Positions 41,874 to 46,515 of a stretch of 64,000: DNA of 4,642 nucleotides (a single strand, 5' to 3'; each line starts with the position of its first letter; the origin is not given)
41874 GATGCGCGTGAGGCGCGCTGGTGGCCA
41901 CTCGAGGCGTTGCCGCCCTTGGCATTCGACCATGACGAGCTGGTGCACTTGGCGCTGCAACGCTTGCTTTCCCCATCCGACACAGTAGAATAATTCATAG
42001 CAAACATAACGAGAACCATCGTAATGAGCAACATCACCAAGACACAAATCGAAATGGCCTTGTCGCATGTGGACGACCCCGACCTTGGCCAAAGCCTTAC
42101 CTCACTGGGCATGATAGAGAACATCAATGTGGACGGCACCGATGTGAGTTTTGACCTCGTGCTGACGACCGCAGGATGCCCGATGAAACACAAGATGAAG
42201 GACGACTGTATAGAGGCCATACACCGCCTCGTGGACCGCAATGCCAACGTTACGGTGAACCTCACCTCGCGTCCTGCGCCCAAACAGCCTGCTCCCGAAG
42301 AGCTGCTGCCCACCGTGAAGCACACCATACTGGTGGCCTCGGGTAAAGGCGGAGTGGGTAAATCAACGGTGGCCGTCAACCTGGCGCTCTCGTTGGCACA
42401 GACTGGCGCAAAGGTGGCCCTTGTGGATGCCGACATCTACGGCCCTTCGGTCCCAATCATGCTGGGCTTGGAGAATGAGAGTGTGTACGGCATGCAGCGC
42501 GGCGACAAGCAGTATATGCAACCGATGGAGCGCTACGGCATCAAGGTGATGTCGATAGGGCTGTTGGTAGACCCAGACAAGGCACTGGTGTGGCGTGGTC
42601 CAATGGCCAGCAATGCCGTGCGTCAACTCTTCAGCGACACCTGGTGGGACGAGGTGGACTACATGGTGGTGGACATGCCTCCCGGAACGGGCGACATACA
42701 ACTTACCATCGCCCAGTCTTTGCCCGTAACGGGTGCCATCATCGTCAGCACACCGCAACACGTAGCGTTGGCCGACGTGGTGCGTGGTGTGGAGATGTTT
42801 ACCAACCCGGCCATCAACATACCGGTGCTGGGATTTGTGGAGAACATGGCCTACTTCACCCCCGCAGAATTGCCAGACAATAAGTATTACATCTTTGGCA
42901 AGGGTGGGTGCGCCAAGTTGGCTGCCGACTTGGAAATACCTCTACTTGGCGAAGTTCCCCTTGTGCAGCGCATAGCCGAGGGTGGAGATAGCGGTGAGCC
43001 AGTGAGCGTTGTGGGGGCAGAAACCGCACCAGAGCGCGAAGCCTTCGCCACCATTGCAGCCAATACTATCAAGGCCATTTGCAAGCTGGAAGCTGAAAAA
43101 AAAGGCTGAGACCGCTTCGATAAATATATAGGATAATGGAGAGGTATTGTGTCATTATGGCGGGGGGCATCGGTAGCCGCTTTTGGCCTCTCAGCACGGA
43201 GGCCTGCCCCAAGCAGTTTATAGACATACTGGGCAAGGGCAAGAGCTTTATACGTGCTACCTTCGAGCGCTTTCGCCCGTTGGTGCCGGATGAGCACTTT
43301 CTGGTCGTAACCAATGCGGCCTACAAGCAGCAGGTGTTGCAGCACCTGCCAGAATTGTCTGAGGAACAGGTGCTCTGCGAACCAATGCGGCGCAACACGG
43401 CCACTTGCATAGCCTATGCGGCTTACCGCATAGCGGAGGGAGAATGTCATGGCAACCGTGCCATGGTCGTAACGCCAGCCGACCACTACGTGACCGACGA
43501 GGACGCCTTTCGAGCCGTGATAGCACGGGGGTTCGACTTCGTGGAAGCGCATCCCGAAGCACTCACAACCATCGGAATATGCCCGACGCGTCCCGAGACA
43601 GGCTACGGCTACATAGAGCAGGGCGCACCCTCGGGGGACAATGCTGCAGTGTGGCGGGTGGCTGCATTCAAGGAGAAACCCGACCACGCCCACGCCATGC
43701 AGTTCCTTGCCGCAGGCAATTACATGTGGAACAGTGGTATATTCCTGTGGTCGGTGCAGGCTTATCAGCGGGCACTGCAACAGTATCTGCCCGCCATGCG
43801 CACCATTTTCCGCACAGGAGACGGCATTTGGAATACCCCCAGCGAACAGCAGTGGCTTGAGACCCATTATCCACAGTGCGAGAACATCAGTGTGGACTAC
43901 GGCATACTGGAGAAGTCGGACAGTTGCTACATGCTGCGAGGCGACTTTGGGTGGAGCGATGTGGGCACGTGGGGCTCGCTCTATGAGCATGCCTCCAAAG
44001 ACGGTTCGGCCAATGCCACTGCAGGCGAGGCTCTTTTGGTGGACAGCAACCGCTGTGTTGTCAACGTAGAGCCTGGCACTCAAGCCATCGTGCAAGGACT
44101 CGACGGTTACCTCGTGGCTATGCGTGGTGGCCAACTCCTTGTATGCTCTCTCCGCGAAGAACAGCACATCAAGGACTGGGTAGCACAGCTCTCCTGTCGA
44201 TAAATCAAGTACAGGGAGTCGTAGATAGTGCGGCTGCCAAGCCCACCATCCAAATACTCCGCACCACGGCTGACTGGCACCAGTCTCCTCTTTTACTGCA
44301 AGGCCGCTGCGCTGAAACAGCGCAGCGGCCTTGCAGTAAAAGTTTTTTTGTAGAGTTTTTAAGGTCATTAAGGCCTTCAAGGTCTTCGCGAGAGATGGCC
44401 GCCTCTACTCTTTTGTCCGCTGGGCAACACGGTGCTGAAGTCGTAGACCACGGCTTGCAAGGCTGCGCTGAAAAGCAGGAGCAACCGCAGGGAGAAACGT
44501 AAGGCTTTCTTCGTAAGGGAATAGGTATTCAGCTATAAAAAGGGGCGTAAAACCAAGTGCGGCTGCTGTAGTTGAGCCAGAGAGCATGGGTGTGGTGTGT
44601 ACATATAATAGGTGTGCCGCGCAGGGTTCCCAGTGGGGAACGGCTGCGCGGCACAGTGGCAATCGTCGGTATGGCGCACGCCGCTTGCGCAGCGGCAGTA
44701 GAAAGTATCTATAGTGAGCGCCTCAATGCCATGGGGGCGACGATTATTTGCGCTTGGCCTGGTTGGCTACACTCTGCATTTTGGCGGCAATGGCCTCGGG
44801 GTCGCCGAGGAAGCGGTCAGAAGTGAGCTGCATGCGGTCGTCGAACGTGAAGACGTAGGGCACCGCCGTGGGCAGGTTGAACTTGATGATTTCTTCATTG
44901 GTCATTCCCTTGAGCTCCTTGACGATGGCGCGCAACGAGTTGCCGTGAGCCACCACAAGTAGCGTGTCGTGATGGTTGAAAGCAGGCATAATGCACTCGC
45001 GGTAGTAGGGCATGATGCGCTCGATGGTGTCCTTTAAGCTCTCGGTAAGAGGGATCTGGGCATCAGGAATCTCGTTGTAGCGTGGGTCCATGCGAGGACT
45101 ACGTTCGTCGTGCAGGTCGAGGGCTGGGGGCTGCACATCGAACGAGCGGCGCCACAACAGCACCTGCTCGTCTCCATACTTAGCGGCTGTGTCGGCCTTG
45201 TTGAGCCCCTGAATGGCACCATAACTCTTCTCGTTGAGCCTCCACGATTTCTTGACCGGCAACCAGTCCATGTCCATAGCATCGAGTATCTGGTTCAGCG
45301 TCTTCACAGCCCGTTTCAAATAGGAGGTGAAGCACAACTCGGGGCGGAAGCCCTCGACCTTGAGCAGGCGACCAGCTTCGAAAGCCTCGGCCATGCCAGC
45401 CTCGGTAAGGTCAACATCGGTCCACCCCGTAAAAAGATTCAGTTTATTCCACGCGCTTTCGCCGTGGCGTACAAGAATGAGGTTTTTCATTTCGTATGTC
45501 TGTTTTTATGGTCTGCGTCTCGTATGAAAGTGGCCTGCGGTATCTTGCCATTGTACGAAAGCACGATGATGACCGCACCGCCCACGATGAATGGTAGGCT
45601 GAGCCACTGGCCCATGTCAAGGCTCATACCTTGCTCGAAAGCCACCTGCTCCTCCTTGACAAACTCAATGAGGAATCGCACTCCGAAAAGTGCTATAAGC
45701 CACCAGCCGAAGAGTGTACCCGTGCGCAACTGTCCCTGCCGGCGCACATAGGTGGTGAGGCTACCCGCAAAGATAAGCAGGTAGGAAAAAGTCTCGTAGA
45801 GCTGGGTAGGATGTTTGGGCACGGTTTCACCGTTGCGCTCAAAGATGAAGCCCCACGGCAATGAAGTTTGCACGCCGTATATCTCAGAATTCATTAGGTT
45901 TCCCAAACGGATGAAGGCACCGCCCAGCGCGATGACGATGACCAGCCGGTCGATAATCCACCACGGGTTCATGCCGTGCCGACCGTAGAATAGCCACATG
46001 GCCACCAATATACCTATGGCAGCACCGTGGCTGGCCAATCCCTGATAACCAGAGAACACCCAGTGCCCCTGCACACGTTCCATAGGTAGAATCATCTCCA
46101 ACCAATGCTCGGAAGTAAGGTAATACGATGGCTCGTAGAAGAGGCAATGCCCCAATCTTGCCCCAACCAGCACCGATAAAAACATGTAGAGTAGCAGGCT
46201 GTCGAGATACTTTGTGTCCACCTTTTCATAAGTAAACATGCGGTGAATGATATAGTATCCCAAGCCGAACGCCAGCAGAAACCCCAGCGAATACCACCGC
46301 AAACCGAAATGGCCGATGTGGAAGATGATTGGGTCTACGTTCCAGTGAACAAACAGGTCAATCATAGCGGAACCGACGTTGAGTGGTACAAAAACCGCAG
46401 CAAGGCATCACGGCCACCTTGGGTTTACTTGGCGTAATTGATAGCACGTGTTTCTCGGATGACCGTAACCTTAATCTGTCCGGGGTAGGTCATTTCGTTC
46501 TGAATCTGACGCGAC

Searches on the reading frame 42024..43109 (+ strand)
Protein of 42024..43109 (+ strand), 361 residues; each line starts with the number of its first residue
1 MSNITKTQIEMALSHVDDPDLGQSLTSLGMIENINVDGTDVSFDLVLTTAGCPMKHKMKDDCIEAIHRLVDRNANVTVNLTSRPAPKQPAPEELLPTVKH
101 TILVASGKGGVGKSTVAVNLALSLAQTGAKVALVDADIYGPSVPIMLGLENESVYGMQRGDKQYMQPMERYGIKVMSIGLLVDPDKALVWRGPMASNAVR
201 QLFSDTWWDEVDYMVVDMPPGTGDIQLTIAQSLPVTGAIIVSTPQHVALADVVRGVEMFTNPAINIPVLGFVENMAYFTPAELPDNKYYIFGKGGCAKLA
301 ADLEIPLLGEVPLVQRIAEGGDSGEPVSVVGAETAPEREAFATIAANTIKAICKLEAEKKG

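Call 95: search_protein_families(library=pfam, proteins=[window:42024-43109:+])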
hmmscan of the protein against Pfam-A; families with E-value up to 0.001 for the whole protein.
window:42024-43109:+ (361 aa): 8 families
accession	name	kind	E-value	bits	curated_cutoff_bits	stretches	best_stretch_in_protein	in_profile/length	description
PF10609.15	ParA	-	3.3e-92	308.8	27.1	1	98-347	2-244/246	NUBPL iron-transfer P-loop NTPase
PF01883.24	FeS_assembly_P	-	2.8e-20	72.8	23.5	1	6-78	1-73/73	Iron-sulfur cluster assembly protein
PF01656.29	CbiA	-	7e-15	55.5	25.4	1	102-327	1-125/125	CobQ/CobB/MinD/ParA nucleotide binding domain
PF13614.12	AAA_31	-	1.6e-10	41.7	27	1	101-222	3-129/177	AAA domain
PF09140.17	MipZ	-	5.6e-08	32.8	20.7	1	100-142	1-43/262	ATPase MipZ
PF02374.21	ArsA_ATPase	-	2.9e-06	27.2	24.3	1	101-137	2-38/305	Anion-transporting ATPase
PF00142.24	Fer4_NifH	-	1.7e-05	24.9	25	1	106-158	6-59/271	4Fe-4S iron sulfur cluster binding proteins, NifH/frxC family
PF13481.12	AAA_25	-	6.9e-05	23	27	1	80-131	15-63/195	AAA domain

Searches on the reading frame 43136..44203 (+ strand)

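Call 95: search_protein_families(library=pfam, proteins=[window:43136-44203:+])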
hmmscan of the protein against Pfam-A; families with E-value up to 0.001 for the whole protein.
window:43136-44203:+ (355 aa): 2 families
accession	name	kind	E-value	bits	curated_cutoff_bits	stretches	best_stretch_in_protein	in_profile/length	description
PF00483.29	NTP_transferase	-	5.6e-37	128.1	21.2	1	6-289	3-242/245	Nucleotidyl transferase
PF12804.13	NTP_transf_3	-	2.6e-08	34.7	27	1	5-131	1-110/160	MobA-like NTP transferase domain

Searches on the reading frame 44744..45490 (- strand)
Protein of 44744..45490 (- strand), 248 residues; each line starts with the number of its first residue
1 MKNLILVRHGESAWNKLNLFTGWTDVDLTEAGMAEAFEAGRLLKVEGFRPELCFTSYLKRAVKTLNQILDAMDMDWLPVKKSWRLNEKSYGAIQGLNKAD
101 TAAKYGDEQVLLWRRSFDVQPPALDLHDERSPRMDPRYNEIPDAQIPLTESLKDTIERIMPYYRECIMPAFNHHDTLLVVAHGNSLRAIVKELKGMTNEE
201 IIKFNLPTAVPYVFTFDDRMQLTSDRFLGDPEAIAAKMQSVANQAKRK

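Call 95: search_protein_families(library=pfam, proteins=[window:44744-45490:-])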
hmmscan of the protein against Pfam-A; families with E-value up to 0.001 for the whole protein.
window:44744-45490:- (248 aa): 1 family
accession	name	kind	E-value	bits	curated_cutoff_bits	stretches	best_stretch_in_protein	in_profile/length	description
PF00300.27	His_Phos_1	-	9.7e-35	120.4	21.7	2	4-125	1-117/194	Histidine phosphatase superfamily (branch 1)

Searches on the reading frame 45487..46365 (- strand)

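Call 95: search_protein_families(library=pfam, proteins=[window:45487-46365:-])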
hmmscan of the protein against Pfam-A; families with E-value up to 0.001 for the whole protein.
window:45487-46365:- (292 aa): 1 family
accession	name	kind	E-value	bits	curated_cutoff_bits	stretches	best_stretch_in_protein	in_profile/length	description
PF01790.23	LGT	-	2.2e-58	197.9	24.9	1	12-268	1-239/240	Prolipoprotein diacylglyceryl transferase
